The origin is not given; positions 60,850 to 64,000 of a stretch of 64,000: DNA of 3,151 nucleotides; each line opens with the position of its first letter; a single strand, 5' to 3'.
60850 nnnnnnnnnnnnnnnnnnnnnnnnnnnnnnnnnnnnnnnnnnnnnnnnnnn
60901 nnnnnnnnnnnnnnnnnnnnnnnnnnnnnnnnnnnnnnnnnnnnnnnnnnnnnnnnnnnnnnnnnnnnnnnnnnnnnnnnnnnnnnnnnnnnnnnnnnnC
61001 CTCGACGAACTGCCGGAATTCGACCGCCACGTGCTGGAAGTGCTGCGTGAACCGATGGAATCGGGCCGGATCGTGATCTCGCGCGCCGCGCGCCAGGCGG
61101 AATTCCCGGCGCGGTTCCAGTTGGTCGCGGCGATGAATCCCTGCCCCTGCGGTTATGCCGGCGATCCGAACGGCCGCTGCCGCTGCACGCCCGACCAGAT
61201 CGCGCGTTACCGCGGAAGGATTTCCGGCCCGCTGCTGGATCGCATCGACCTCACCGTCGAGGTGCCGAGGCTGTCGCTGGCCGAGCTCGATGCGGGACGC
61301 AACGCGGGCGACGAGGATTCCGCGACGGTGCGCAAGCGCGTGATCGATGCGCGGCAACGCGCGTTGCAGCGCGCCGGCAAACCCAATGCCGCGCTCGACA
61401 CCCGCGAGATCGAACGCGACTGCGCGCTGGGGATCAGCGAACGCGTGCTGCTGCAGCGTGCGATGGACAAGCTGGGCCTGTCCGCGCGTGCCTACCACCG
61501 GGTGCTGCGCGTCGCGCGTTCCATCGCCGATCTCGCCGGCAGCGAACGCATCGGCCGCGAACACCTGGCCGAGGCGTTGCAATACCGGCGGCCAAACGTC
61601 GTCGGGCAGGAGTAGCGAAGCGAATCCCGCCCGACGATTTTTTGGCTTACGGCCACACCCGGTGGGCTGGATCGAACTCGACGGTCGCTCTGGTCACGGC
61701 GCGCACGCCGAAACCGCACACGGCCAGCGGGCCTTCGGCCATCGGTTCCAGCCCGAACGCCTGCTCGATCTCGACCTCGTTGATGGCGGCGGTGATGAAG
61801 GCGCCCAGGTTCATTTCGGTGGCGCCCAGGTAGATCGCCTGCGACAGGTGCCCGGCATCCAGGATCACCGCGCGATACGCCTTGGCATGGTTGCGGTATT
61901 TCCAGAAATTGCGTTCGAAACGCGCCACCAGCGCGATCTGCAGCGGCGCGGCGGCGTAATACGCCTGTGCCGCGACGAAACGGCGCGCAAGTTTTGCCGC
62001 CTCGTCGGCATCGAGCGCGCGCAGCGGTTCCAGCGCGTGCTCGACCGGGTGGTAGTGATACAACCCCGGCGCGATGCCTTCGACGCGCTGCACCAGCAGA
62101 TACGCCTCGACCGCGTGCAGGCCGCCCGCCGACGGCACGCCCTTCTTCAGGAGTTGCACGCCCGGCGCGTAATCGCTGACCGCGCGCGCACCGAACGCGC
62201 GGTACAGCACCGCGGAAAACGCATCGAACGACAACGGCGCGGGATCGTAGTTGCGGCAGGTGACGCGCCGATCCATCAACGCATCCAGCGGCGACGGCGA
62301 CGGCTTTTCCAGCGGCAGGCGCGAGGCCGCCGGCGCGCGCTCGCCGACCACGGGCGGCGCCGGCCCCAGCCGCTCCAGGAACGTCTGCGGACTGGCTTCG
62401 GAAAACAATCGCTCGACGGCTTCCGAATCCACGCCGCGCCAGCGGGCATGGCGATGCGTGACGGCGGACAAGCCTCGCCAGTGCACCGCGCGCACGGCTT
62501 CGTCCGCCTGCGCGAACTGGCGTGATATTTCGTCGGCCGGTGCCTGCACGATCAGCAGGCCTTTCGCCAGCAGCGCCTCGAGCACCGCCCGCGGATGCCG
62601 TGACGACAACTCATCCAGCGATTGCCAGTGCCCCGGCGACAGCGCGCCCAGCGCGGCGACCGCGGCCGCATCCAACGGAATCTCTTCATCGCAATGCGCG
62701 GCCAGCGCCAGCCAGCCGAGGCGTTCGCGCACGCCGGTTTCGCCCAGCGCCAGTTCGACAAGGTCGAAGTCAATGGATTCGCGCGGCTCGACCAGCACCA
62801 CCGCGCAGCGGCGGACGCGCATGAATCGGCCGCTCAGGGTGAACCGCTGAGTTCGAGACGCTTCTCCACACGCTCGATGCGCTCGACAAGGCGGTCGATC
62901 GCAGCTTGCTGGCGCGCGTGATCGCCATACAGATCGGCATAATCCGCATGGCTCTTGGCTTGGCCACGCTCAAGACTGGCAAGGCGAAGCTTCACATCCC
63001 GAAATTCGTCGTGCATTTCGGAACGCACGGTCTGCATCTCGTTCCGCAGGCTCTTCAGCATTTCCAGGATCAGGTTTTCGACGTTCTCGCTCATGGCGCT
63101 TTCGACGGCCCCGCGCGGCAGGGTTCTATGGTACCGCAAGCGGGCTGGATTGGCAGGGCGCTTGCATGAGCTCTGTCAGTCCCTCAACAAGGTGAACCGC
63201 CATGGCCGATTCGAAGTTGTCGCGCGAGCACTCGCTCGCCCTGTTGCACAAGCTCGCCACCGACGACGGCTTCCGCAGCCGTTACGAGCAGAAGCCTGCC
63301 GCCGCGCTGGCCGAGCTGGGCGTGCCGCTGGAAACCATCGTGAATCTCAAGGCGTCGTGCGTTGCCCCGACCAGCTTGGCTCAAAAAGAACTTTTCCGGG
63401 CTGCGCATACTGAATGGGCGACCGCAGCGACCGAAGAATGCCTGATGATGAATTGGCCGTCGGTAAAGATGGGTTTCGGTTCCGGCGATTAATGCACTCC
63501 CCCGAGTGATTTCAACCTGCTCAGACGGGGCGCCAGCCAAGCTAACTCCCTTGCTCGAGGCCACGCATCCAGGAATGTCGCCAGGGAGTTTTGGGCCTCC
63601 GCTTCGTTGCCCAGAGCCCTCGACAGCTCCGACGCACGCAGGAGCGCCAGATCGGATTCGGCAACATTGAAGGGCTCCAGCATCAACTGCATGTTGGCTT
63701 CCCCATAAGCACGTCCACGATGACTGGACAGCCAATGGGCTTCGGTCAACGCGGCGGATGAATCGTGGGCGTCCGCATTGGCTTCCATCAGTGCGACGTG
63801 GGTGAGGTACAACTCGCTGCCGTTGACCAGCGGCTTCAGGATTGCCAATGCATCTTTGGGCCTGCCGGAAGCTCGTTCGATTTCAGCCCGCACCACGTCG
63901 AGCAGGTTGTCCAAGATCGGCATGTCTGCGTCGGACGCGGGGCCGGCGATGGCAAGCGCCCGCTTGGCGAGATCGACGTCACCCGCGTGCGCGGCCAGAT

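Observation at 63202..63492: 96-aa candidate precursor peptide: NHLP-like leader, two Cys in the C-terminal half, no double-glycine motif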

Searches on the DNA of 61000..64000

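Call 64: search_rna_families(source=window, start=61000, end=64000, threshold=evalue, max_evalue=1)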
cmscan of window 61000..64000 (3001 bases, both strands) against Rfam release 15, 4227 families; matches with E-value up to 1: 0.
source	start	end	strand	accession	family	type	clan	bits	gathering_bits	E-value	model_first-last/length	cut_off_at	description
